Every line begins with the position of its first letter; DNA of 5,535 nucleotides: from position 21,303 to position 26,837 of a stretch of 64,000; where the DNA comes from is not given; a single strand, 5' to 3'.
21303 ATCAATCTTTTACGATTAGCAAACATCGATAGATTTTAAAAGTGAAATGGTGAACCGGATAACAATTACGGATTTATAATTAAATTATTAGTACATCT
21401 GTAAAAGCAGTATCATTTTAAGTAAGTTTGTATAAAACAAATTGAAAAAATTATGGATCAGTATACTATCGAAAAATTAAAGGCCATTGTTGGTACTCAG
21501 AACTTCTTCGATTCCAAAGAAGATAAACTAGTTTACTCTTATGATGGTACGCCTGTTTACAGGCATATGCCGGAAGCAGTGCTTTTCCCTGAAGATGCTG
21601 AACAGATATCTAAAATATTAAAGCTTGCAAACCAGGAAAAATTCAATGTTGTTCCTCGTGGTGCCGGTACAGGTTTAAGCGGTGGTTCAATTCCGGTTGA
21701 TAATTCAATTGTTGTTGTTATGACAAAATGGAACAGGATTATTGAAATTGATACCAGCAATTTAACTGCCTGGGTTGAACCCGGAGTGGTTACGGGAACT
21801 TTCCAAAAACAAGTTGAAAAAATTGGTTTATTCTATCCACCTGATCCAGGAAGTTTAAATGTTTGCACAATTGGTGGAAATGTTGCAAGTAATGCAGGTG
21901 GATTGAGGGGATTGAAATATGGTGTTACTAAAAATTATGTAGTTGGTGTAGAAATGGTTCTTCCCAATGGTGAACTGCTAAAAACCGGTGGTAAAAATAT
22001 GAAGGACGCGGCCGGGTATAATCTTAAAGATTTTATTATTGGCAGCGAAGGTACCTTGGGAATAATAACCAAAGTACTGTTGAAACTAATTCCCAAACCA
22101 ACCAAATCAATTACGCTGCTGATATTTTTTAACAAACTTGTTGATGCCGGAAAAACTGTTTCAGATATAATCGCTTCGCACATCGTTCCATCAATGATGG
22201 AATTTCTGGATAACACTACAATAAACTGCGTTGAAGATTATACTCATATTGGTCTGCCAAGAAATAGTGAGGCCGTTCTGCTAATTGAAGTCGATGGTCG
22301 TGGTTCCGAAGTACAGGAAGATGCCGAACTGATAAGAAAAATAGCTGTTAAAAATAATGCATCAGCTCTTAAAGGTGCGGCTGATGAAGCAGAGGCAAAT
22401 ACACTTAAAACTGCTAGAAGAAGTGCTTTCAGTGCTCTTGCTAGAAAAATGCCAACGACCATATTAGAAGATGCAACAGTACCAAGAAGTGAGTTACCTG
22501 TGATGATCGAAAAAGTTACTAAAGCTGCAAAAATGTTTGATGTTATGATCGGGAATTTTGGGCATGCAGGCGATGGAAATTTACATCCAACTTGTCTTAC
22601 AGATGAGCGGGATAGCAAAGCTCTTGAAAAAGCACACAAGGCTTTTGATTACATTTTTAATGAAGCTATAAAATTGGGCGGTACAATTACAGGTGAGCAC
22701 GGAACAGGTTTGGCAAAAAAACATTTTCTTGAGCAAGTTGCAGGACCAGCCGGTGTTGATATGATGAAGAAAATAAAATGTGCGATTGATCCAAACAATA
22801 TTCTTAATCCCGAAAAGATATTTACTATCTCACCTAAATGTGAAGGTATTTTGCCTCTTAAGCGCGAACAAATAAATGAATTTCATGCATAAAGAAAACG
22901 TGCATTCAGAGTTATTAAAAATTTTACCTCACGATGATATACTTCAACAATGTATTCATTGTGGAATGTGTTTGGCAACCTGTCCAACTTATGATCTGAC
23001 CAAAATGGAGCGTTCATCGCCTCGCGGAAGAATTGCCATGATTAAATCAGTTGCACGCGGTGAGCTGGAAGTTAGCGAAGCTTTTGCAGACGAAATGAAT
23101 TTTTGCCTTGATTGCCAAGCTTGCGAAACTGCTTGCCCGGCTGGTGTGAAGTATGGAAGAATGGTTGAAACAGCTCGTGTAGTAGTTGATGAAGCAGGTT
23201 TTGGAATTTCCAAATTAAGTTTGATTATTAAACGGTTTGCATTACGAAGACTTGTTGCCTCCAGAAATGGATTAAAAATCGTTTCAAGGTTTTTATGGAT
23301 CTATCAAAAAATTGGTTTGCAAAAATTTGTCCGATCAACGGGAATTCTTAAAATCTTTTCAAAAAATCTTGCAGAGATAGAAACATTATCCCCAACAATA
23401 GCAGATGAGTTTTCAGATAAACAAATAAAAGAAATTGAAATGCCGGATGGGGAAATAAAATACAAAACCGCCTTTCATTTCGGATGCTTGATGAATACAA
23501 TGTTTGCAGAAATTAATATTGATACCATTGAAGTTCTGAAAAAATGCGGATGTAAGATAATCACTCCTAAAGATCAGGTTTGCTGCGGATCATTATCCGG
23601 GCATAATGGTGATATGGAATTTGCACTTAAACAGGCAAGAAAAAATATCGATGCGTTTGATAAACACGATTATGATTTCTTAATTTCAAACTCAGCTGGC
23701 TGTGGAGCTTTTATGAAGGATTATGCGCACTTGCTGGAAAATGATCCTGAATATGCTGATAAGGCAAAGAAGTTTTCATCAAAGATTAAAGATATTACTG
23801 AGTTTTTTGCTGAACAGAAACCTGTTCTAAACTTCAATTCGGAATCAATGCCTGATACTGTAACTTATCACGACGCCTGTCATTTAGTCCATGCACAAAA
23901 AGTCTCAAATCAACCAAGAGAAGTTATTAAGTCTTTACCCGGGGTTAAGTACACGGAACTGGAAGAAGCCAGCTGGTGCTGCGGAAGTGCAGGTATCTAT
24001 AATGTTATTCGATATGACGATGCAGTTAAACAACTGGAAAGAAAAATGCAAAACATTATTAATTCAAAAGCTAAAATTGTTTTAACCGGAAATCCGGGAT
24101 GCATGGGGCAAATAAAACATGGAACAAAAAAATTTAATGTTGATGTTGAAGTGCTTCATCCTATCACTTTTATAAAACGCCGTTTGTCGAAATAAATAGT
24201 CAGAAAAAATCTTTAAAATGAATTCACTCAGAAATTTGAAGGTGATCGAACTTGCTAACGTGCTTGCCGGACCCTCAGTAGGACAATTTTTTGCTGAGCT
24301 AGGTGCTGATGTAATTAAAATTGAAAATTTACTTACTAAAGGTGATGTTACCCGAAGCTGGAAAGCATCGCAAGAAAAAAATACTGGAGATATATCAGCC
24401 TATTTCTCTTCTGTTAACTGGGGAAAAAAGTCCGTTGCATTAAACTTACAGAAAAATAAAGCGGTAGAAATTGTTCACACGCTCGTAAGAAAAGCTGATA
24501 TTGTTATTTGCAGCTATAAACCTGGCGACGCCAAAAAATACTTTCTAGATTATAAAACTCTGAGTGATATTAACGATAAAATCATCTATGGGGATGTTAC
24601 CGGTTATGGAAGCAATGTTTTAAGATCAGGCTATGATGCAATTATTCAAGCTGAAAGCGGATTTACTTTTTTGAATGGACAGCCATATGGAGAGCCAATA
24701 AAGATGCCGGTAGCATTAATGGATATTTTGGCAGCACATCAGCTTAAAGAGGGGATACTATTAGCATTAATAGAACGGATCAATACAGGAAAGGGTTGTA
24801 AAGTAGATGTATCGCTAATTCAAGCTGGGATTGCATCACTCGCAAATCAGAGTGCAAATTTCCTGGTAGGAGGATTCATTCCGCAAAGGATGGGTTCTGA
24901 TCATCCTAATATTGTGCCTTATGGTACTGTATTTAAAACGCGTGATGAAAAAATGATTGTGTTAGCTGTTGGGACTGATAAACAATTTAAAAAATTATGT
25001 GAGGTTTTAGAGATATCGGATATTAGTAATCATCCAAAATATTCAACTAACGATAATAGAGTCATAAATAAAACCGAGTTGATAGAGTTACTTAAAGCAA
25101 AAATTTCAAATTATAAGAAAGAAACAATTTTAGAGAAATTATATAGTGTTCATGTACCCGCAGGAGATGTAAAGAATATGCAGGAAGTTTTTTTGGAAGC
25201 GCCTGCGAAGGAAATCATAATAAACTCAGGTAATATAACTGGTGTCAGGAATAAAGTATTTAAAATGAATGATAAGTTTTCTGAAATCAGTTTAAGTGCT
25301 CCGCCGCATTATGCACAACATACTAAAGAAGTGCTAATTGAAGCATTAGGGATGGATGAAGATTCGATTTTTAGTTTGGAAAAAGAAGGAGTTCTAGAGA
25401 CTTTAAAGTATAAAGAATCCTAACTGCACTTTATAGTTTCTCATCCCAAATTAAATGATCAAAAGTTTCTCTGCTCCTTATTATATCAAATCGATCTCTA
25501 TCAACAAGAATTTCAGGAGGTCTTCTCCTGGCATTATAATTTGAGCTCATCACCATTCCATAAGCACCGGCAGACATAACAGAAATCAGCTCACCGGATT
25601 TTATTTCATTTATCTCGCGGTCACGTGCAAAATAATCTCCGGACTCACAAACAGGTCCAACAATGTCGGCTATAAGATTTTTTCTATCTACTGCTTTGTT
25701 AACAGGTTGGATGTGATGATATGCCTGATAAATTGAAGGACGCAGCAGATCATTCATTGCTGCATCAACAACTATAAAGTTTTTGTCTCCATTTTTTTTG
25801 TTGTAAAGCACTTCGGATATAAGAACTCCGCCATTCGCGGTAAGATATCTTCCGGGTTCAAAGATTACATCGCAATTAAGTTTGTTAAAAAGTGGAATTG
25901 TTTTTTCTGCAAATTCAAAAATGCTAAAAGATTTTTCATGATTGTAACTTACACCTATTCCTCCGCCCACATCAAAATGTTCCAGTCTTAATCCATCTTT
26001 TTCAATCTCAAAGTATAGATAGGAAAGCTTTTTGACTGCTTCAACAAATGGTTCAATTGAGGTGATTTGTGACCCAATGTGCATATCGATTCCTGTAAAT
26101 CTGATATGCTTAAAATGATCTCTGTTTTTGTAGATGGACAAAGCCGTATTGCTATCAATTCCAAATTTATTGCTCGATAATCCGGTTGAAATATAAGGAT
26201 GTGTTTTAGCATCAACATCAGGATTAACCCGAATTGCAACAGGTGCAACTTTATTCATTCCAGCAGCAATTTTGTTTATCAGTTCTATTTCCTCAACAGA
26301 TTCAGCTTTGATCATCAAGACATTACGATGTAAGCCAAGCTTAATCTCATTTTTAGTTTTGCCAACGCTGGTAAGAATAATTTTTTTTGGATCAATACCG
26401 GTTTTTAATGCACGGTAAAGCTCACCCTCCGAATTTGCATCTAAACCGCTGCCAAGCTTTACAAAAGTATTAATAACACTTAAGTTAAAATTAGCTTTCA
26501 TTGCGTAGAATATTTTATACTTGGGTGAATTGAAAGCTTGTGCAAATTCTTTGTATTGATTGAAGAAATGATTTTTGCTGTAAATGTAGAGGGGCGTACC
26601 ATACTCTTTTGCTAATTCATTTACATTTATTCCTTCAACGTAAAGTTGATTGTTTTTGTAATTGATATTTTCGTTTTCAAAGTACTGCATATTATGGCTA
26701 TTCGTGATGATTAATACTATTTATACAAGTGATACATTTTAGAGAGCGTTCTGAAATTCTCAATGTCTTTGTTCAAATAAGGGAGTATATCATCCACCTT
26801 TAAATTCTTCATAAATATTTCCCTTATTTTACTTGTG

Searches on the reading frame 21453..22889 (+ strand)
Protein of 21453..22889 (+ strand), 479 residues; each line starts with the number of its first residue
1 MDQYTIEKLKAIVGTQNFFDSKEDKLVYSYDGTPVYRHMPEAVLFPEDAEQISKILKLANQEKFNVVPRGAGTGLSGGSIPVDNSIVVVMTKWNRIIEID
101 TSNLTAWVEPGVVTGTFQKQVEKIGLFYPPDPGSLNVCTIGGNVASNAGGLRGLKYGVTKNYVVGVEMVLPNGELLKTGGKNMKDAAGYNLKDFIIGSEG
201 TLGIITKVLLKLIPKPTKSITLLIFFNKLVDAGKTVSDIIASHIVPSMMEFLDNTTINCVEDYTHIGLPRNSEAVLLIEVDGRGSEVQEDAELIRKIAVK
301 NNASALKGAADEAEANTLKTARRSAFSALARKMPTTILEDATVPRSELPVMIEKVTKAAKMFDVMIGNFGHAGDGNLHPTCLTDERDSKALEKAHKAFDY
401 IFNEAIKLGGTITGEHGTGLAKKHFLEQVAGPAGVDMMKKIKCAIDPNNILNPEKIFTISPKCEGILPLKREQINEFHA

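Call 27: search_protein_families(library=pfam, proteins=[window:21453-22889:+], max_evalue=0.0001)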
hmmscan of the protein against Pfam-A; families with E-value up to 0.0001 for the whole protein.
window:21453-22889:+ (479 aa): 2 families
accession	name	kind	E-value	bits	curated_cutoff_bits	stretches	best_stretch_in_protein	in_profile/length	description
PF02913.24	FAD-oxidase_C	-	3.9e-67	227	21.2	1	216-456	2-248/248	FAD linked oxidases, C-terminal domain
PF01565.28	FAD_binding_4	-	6.1e-43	146.3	26.4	1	40-179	1-139/139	FAD binding domain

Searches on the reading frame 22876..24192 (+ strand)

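Call 27: search_protein_families(library=pfam, proteins=[window:22876-24192:+], max_evalue=0.0001)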
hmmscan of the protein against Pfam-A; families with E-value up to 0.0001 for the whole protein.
window:22876-24192:+ (439 aa): 12 families
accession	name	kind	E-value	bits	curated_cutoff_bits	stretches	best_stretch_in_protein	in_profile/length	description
PF02754.22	CCG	-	3.7e-33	113.9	20.6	2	329-414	1-85/85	Cysteine-rich domain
PF13183.11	Fer4_8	-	2.7e-12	47.5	27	1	23-91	2-68/68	4Fe-4S dicluster domain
PF13534.11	Fer4_17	-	1.3e-11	45.3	22.2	1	25-91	1-60/61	4Fe-4S dicluster domain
PF12838.12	Fer4_7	-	7.2e-10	39.6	27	1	25-91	1-52/52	4Fe-4S dicluster domain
PF13187.11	Fer4_9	-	9.6e-09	35.6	27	0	20-38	34-49/52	4Fe-4S dicluster domain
PF13237.11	Fer4_10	-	4.5e-07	30.1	25.5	1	24-88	7-53/53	4Fe-4S dicluster domain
PF13484.11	Fer4_16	-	1.3e-06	29.5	30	1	25-89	1-65/66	4Fe-4S double cluster binding domain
PF12797.12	Fer4_2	-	1.4e-06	28.3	24.5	0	73-89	6-22/22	4Fe-4S binding domain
PF12837.12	Fer4_6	-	4.3e-06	26.9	25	0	25-38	8-21/24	4Fe-4S binding domain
PF00037.32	Fer4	-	2.4e-05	24.4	21.1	0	25-38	7-20/24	4Fe-4S binding domain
PF12800.12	Fer4_4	-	5.1e-05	23.7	24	0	26-39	4-17/17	4Fe-4S binding domain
PF14697.11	Fer4_21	-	8.1e-05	23.1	35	0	24-40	6-24/59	4Fe-4S dicluster domain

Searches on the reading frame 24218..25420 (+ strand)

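Call 27: search_protein_families(library=pfam, proteins=[window:24218-25420:+], max_evalue=0.0001)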
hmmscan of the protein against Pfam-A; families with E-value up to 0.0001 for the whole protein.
window:24218-25420:+ (401 aa): 1 family
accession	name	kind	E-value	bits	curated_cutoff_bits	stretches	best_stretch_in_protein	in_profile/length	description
PF02515.22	CoA_transf_3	-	6e-89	299.2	23.3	1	4-368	1-365/366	CoA-transferase family III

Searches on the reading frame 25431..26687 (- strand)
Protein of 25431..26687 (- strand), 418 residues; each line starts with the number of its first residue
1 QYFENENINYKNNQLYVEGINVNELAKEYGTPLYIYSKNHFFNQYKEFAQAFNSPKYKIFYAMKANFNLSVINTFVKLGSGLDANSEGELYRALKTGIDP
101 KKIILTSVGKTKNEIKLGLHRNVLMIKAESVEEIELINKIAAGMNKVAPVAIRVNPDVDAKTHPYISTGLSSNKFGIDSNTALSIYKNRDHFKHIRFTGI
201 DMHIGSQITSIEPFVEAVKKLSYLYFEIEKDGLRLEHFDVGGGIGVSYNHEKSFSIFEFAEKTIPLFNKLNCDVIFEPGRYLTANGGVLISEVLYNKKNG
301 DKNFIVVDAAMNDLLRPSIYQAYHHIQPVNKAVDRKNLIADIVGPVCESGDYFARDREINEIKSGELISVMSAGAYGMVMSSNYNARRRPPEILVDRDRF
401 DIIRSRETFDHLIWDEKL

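Call 27: search_protein_families(library=pfam, proteins=[window:25431-26687:-], max_evalue=0.0001)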
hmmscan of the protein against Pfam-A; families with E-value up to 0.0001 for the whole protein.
window:25431-26687:- (418 aa): 2 families
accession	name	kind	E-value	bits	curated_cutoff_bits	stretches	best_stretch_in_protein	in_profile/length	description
PF02784.22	Orn_Arg_deC_N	-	1.3e-59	202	23.4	1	41-284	4-247/247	Pyridoxal-dependent decarboxylase, pyridoxal binding domain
PF00278.28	Orn_DAP_Arg_deC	-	1.6e-26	92.8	23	1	77-374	5-95/95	Pyridoxal-dependent decarboxylase, C-terminal sheet domain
